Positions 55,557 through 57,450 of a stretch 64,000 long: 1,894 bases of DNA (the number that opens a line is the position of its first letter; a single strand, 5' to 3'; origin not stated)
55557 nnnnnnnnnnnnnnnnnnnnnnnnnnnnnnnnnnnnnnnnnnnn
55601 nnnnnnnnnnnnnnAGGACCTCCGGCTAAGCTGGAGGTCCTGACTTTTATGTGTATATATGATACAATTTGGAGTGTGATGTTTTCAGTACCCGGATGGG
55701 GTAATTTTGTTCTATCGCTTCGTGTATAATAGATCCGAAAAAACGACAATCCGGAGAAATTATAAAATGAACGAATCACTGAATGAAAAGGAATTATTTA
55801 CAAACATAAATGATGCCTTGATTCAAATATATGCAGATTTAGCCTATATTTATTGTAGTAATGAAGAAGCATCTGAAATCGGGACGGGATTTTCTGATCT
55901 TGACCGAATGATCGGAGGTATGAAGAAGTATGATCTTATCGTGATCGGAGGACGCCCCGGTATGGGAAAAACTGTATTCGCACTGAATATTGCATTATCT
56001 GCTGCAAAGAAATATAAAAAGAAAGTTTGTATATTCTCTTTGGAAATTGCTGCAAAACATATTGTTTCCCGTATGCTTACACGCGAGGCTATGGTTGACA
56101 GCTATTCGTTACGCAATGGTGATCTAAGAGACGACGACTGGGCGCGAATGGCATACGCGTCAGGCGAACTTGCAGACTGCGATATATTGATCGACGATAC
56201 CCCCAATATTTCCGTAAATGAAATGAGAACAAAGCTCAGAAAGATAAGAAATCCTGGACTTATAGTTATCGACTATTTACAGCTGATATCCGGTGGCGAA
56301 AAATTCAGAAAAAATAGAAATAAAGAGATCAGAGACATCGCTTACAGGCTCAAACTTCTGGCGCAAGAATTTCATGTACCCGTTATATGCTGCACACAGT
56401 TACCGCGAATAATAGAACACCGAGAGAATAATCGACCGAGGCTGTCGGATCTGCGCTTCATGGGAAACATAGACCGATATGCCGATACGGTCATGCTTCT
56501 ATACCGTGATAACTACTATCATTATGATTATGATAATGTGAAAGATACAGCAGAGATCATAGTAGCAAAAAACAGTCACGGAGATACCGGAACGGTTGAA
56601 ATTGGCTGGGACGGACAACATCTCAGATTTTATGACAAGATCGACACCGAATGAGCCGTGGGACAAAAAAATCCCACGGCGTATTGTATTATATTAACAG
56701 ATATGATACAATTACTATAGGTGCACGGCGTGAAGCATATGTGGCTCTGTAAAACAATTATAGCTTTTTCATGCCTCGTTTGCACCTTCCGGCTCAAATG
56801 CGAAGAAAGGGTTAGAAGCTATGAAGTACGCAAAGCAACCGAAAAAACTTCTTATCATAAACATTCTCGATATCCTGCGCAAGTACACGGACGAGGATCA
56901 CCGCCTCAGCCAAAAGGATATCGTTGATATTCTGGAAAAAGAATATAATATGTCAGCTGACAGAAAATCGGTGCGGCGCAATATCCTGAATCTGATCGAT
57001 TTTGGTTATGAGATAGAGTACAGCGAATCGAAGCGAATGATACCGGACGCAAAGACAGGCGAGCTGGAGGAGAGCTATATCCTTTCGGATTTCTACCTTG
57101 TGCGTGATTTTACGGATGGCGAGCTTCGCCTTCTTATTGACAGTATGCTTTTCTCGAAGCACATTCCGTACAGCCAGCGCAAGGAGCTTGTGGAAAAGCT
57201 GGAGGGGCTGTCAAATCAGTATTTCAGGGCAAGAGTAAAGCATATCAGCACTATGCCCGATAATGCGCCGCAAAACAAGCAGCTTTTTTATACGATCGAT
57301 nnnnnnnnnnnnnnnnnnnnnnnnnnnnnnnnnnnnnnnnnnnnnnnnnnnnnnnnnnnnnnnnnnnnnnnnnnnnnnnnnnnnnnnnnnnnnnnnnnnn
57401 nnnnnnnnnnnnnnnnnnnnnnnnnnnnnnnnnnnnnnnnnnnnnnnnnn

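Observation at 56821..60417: WYL regulator + cytoplasmic LRR protein + PD-(D/E)XK nuclease: candidate regulator/sensor/effector (defence-like) module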

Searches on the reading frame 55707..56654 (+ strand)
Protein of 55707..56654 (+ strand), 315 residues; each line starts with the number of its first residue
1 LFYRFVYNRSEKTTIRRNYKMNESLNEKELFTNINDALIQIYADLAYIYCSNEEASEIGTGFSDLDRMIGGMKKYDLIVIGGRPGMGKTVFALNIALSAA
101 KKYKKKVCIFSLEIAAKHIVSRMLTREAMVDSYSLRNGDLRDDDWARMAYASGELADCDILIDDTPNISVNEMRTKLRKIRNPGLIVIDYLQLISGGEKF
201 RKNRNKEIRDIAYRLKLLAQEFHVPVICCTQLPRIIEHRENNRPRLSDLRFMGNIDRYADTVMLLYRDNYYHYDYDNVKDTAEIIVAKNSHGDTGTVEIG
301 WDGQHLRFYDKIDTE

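Call 3: search_protein_families(library=pfam, proteins=[window:55707-56654:+], max_evalue=0.01)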
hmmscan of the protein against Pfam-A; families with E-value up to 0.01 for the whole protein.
window:55707-56654:+ (315 aa): 10 families
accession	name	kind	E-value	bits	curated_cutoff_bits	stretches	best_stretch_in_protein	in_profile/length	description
PF03796.21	DnaB_C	-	2.6e-85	286.3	27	1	58-309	2-254/255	DnaB-like helicase C terminal domain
PF13481.12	AAA_25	-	1.7e-11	44.6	27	1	64-229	21-187/195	AAA domain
PF06745.19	ATPase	-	1.5e-09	38.1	26.6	1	59-216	2-152/231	KaiC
PF00270.35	DEAD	-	0.00048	20.3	26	1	78-210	17-144/167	DEAD/DEAH box helicase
PF02562.22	PhoH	-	0.0006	19.8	27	0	67-108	11-52/205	PhoH-like protein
PF20720.3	nSTAND3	-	0.00066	19.9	27.2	1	72-117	14-59/155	Novel STAND NTPase 3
PF05729.18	NACHT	-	0.0011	19.2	26.7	1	77-107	2-32/167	NACHT domain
PF13191.12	AAA_16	-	0.0023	18.9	32.6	1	76-194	25-144/167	AAA ATPase domain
PF13401.12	AAA_22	-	0.0037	18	27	0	77-183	7-110/130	AAA domain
PF13245.12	AAA_19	-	0.0065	17.1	25.1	0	76-197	12-133/134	AAA domain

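Call 4: search_protein_families(library=padloc, proteins=[window:55707-56654:+], max_evalue=0.01)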
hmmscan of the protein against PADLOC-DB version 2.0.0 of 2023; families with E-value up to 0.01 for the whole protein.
window:55707-56654:+ (315 aa): 5 families
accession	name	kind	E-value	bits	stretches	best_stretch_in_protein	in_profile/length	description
PDLC02372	Nhi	-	2.2e-06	24.6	1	75-206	199-313/470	-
PDLC04140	mad8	-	2.2e-05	22.1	1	64-122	16-68/314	mads_8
PDLC02350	AbiO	-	0.00047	17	1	76-206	193-310/468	AbiO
PDLC00914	TRIP13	-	0.0047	14.4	1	72-114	68-110/302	TRIP13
PDLC05014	PDC-S41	-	0.0077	12.6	1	74-110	234-270/657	-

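Call 5: search_protein_families(library=ncbifam, proteins=[window:55707-56654:+], max_evalue=0.01)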
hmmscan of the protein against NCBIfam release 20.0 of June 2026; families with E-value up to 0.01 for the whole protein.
window:55707-56654:+ (315 aa): 22 families
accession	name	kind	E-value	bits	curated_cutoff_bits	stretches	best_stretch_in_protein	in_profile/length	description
TIGR00665.1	DnaB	equivalog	9.6e-94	314.6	385.25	1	20-310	141-432/435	replicative DNA helicase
NF004384.0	PRK05748.1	equivalog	4.8e-93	312.2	525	1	21-310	150-441/452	replicative DNA helicase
NF004109.0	PRK05595.1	equivalog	5e-79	266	737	1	26-310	152-437/444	replicative DNA helicase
NF006606.0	PRK09165.1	equivalog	5.5e-79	266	540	1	15-312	157-488/497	replicative DNA helicase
NF005852.0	PRK07773.1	equivalog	8.4e-79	265.9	780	2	27-253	169-397/886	replicative DNA helicase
TIGR03600.1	phage_DnaB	exception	1.1e-71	242.1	498.65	1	26-301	145-421/421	phage replicative helicase, DnaB family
NF006443.0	PRK08760.1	equivalog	7.9e-71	238.8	741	1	27-309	181-465/476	replicative DNA helicase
NF006306.0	PRK08506.1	equivalog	1.5e-69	234.8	596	2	51-277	168-396/472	replicative DNA helicase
NF005424.0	PRK07004.1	equivalog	6.5e-68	229.3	834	1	28-309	164-449/460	replicative DNA helicase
NF040583.1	dnaB_SPI-7_type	exception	1.6e-66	225.2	655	1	19-310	139-433/434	SPI-7-type island replicative DNA helicase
NF005240.0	PRK06749.1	subfamily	1.9e-63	214.8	686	1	15-301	127-417/428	replicative DNA helicase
NF004967.0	PRK06321.1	equivalog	2.7e-62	211.2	751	1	53-309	204-463/472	replicative DNA helicase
NF006458.0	PRK08840.1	equivalog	4.3e-61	207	884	1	27-309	168-454/464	replicative DNA helicase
NF005945.0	PRK08006.1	equivalog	9.1e-61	206.1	898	1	18-309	165-461/471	replicative DNA helicase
NF005369.0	PRK06904.1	equivalog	1.5e-60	205.3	809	1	36-310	185-463/474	replicative DNA helicase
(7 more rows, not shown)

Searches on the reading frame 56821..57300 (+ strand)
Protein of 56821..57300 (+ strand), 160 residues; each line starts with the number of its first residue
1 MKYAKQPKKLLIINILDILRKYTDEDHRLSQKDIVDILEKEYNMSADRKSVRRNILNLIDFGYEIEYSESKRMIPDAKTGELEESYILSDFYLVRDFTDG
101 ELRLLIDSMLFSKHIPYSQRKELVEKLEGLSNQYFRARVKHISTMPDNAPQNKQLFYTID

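Call 80: search_solved_structures(query=window:56821-57300:+, max_evalue=10)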
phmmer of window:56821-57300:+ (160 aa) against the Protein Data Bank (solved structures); distinct sequences matched with E-value up to 10: 3.
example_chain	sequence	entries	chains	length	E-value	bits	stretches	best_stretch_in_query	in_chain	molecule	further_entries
5i77_A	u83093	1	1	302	0.19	15.5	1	64-113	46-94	Endo-beta-1, 4-glucanase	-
5i79_A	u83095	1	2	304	0.19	15.5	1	64-113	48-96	Endo-beta-1, 4-glucanase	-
5i78_A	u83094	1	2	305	0.2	15.5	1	64-113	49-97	Endo-beta-1, 4-glucanase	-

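Call 81: search_protein_families(library=pfam, proteins=[window:56821-57300:+], max_evalue=10)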
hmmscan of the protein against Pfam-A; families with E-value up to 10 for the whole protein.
window:56821-57300:+ (160 aa): 5 families
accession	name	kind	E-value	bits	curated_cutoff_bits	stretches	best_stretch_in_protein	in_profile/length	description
PF14420.11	Clr5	-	0.0071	16.9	22.3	1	18-54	12-46/54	Clr5 domain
PF00831.28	Ribosomal_L29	-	0.034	14.6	24.5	1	121-149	9-37/57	Ribosomal L29 protein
PF17330.7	SWC7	-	0.049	14.1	25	1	101-144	43-84/98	SWR1 chromatin-remodelling complex, sub-unit Swc7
PF03413.25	PepSY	-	0.066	14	24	1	29-85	2-59/60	Peptidase propeptide and YPEB domain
PF13730.12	HTH_36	-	0.097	12.9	25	1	39-63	32-54/55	Helix-turn-helix domain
